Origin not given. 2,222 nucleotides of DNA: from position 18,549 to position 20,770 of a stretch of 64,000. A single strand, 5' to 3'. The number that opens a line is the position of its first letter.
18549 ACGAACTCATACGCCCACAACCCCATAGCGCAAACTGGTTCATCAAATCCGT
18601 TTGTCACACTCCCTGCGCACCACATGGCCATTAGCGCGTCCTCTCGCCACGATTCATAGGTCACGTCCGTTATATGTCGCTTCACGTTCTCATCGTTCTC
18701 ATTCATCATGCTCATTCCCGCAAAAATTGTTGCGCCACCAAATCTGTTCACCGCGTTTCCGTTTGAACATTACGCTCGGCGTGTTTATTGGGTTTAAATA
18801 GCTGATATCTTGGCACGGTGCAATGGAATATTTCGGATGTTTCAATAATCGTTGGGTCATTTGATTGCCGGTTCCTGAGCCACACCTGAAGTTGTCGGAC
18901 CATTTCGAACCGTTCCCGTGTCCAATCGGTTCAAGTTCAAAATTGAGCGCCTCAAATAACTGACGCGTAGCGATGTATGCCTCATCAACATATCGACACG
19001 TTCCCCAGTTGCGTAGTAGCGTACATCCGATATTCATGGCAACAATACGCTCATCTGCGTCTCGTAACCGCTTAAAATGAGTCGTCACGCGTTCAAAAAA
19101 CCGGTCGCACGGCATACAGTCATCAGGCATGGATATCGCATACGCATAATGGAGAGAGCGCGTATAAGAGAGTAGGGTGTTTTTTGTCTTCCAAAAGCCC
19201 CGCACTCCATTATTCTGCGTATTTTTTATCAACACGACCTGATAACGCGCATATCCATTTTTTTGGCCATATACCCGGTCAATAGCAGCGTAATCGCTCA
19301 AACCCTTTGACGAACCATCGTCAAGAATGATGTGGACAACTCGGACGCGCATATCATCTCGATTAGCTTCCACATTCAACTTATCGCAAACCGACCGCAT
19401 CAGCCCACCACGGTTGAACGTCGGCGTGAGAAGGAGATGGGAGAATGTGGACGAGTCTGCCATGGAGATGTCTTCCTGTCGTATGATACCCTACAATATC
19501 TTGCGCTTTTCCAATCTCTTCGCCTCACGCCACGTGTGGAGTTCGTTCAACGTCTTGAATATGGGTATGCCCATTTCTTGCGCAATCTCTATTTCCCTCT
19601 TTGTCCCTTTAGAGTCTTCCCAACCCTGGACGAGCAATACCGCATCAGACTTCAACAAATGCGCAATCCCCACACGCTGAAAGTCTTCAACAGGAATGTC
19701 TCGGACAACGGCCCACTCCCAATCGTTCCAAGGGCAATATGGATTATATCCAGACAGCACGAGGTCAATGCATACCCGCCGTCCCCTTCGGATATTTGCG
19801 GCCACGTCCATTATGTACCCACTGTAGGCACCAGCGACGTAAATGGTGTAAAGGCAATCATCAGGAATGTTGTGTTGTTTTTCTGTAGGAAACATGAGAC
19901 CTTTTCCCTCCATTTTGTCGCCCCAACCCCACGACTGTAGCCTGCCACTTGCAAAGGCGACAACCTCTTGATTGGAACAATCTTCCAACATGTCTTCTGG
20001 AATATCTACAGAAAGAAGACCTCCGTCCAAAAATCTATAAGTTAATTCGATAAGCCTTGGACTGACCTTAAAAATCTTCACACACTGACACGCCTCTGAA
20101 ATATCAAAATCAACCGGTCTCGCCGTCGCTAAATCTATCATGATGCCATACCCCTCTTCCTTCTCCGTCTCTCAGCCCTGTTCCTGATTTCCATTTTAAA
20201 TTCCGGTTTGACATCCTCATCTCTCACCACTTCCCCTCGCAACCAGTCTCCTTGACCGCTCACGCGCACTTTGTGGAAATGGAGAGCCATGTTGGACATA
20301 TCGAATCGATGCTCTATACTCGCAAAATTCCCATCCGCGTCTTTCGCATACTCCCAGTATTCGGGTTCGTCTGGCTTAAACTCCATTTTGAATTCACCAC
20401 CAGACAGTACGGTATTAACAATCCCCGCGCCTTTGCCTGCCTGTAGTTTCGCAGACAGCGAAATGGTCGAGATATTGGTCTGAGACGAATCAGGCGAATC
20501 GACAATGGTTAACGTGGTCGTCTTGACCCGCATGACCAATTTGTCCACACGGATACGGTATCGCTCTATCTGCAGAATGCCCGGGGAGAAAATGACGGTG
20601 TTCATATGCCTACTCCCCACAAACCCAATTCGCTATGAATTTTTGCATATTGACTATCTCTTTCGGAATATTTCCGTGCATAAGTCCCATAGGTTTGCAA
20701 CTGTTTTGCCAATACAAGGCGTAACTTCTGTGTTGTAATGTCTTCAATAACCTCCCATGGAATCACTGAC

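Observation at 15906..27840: Twelve-kb phage-borne sugar/glycan enzyme island with no export or priming machinery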

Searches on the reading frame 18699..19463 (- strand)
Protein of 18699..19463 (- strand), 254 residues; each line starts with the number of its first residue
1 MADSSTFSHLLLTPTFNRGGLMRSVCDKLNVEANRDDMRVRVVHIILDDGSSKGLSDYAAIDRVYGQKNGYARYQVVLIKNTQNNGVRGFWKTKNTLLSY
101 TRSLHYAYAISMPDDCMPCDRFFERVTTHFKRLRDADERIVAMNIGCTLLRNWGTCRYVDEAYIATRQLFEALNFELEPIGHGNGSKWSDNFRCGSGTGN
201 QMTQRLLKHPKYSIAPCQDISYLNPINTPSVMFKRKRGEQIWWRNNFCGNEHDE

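Call 5: search_protein_families(library=pfam, proteins=[window:18699-19463:-], max_evalue=0.01)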
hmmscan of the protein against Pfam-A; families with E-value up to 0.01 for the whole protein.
window:18699-19463:- (254 aa): 0 families

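Call 8: search_protein_families(library=phrogs, proteins=[window:18699-19463:-], max_evalue=0.01)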
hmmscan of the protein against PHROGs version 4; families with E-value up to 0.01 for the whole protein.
window:18699-19463:- (254 aa): 0 families

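Call 21: search_protein_families(library=ncbifam, proteins=[window:18699-19463:-], max_evalue=0.01)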
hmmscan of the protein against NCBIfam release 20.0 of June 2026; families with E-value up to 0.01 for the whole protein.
window:18699-19463:- (254 aa): 0 families

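Call 41: search_solved_structures(query=A2, max_evalue=1)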
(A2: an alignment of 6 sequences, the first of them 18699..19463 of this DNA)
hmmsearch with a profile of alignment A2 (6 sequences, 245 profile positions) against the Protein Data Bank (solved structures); distinct sequences matched with E-value up to 1: 2.
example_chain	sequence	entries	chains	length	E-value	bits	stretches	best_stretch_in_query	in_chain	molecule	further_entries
2z87_A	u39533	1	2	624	0.022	17.3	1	11-56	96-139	Chondroitin synthase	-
2z86_A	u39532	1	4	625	0.022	17.3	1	11-56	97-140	Chondroitin synthase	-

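Call 46: find_homologous_proteins(query=window:18699-19463:-, max_evalue=0.001)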
Query window:18699-19463:- (254 aa): 3 proteins with E <= 0.001 among 98 candidates.
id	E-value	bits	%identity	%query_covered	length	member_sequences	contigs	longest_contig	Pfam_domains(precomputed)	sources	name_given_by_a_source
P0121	2.0e-176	602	100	100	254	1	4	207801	-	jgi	jgi:hypothetical protein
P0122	2.3e-104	366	68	90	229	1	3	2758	-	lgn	-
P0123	5.4e-56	208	43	90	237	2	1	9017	PF00535.33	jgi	-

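Call 61: predict_structure(alignment_id=A4)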
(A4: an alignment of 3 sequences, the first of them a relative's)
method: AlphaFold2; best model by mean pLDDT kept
length: 254 residues; sequences in the alignment: 3
mean_pLDDT: 48.5   pTM: 0.49
mean pLDDT of the five models: 48.5, 44.8, 44.3, 41.6, 41.5
residues with pLDDT >= 90: 0; 70-90: 29; 50-70: 92; < 50: 133
segments of 3 or more residues with pLDDT < 50: 1-6, 85-87, 113-116, 139-170, 172-254
pLDDT, mean of each block of 10 residues (from residue 1): 42 52 72 70 66 66 69 72 51 58 59 51 60 52 33 26 45 41 33 33 45 35 28 30 29 33
secondary structure, 60 per line:
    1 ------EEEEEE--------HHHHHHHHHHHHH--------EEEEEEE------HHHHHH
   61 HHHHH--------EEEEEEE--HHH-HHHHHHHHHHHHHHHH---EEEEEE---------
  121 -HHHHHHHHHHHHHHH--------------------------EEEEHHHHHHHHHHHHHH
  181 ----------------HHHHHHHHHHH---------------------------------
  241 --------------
elements in order: E7-12 H21-33 E42-48 H55-65 E74-80 H87-102 E106-111 H122-136 E163-166 H167-180 H197-207

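Call 117: fold_search(model_id=the predicted structure, library=pdb)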
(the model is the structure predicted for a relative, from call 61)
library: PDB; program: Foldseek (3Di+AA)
matches with E <= 10: 1342; with E <= 0.001: 22
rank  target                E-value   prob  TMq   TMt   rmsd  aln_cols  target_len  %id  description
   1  6yv7_B                1.0e-04  1.00  0.45  0.35   7.2       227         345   16  Mannosyltransferase PcManGT from Pyrobaculum calidifontis (released 2020-07-22)
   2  9yq4_A                1.6e-04  1.00  0.48  0.28   7.0       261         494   11  Chlorella virus hyaluronan synthase bound to a proofreading UDP-GlcA (released 2025-12-10)
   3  8yrl_A                1.6e-04  1.00  0.41  0.26   7.7       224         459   12  Crystal structure of Aspergillus fumigatus Galactofuranosylransferase (AfGfsA) in complex with UDP and galactofuranose (released 2024-10-30)
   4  9sp7                  2.1e-04  1.00  0.40  0.37   9.8       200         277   12  Human galactosyltransferase B3GalT6 (released 2025-12-10)
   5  6yv7_A                2.3e-04  1.00  0.45  0.35   7.7       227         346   15  Mannosyltransferase PcManGT from Pyrobaculum calidifontis (released 2020-07-22)
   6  6p61_A                2.9e-04  1.00  0.48  0.60   5.1       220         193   12  Structure of a Glycosyltransferase from Leptospira borgpetersenii serovar Hardjo-bovis (strain JB197) (released 2019-07-10)
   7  5ekp_D                2.9e-04  1.00  0.38  0.34   8.1       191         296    9  Structure of the polyisoprenyl-phosphate glycosyltransferase GtrB (WT) (released 2016-01-06)
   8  3t7n_A                4.3e-04  1.00  0.36  0.36   7.1       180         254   13  Crystal Structure of Human Glycogenin-1 (GYG1) complexed with manganese and UDP, in a monoclinic closed form (released 2011-08-31)
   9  3u2w_A                4.3e-04  0.99  0.33  0.32   7.8       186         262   11  Crystal Structure of Human Glycogenin-1 (GYG1) complexed with manganese and glucose or a glucal species (released 2011-11-02)
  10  5ekp_A                4.6e-04  1.00  0.41  0.37   6.7       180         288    9  Structure of the polyisoprenyl-phosphate glycosyltransferase GtrB (WT) (released 2016-01-06)
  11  5eke_D                4.6e-04  1.00  0.38  0.34   8.1       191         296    9  Structure of the polyisoprenyl-phosphate glycosyltransferase GtrB (F215A mutant) (released 2016-01-06)
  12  8zgc_U                4.6e-04  1.00  0.41  0.21   8.0       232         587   10  Human lysine O-link glycosylation complex, LH3/ColGalT1 with bound UDP-galactose (released 2025-03-19)
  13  9nyf_A                4.9e-04  1.00  0.42  0.35   6.5       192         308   10  Cryo-EM structure of the glycosyltransferase GtrB (tetramer volume) (released 2025-12-17)
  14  1h7l                  5.6e-04  1.00  0.40  0.42   5.9       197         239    9  dTDP-MAGNESIUM COMPLEX OF SPSA FROM BACILLUS SUBTILIS (released 2001-12-13)
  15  3t7m_A                6.3e-04  0.99  0.34  0.33   7.8       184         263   11  Crystal Structure of Human Glycogenin-1 (GYG1) complexed with manganese and UDP, in a triclinic closed form (released 2011-08-31)
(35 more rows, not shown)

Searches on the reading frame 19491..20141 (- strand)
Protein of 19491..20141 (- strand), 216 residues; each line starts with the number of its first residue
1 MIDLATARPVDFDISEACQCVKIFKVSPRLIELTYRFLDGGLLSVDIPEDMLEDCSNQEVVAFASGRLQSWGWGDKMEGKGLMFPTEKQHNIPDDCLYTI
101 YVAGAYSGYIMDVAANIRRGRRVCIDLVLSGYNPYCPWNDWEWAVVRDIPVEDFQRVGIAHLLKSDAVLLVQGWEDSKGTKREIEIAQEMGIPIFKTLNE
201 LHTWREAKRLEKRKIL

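Call 5: search_protein_families(library=pfam, proteins=[window:19491-20141:-], max_evalue=0.01)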
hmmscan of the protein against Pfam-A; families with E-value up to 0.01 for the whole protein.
window:19491-20141:- (216 aa): 3 families
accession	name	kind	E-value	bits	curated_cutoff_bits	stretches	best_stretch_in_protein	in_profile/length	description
PF14359.12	DUF4406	-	1e-08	35.9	22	1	139-194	39-89/91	Domain of unknown function (DUF4406)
PF24963.1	DUF7768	-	5.3e-06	27.1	26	1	100-195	3-96/98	Domain of unknown function (DUF7768)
PF09152.16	DUF1937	-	0.0022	19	23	0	168-195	85-112/116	Domain of unknown function (DUF1937)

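Call 8: search_protein_families(library=phrogs, proteins=[window:19491-20141:-], max_evalue=0.01)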
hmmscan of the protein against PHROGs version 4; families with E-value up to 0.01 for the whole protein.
window:19491-20141:- (216 aa): 4 families
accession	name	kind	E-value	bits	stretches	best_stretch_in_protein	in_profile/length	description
phrog_355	-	DNA, RNA and nucleotide metabolism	1.5e-16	61.6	1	98-202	75-177/249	nucleoside 2-deoxyribosyltransferase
phrog_5781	-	unknown function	1.6e-07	32.1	1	99-195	7-97/220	-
phrog_12019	-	other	0.0022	18.7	1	146-194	61-109/241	MazG-like pyrophosphatase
phrog_15484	-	other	0.0034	18.1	1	100-197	153-245/253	hydrolase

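Call 21: search_protein_families(library=ncbifam, proteins=[window:19491-20141:-], max_evalue=0.01)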
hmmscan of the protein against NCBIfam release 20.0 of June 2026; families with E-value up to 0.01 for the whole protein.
window:19491-20141:- (216 aa): 0 families

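Call 26: search_solved_structures(query=window:19491-20141:-, max_evalue=1)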
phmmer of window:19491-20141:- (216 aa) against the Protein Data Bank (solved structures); distinct sequences matched with E-value up to 1: 0.

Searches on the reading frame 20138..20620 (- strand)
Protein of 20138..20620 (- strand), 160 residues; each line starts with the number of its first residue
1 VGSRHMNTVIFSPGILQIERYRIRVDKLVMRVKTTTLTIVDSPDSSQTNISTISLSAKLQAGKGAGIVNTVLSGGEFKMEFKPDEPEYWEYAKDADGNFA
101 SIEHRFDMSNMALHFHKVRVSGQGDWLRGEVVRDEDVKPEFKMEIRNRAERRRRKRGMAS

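Call 5: search_protein_families(library=pfam, proteins=[window:20138-20620:-], max_evalue=0.01)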
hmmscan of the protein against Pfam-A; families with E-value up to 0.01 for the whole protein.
window:20138-20620:- (160 aa): 0 families

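Call 8: search_protein_families(library=phrogs, proteins=[window:20138-20620:-], max_evalue=0.01)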
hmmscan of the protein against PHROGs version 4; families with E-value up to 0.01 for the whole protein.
window:20138-20620:- (160 aa): 0 families

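Call 60: search_protein_families(library=pfam, proteins=[window:20138-20605:-], max_evalue=1)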
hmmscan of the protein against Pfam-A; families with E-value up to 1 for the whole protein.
window:20138-20605:- (155 aa): 1 family
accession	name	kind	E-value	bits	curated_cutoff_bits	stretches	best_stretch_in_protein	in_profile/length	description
PF23963.1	DUF7291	-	0.12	12.9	27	1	97-150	21-77/131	Family of unknown function (DUF7291)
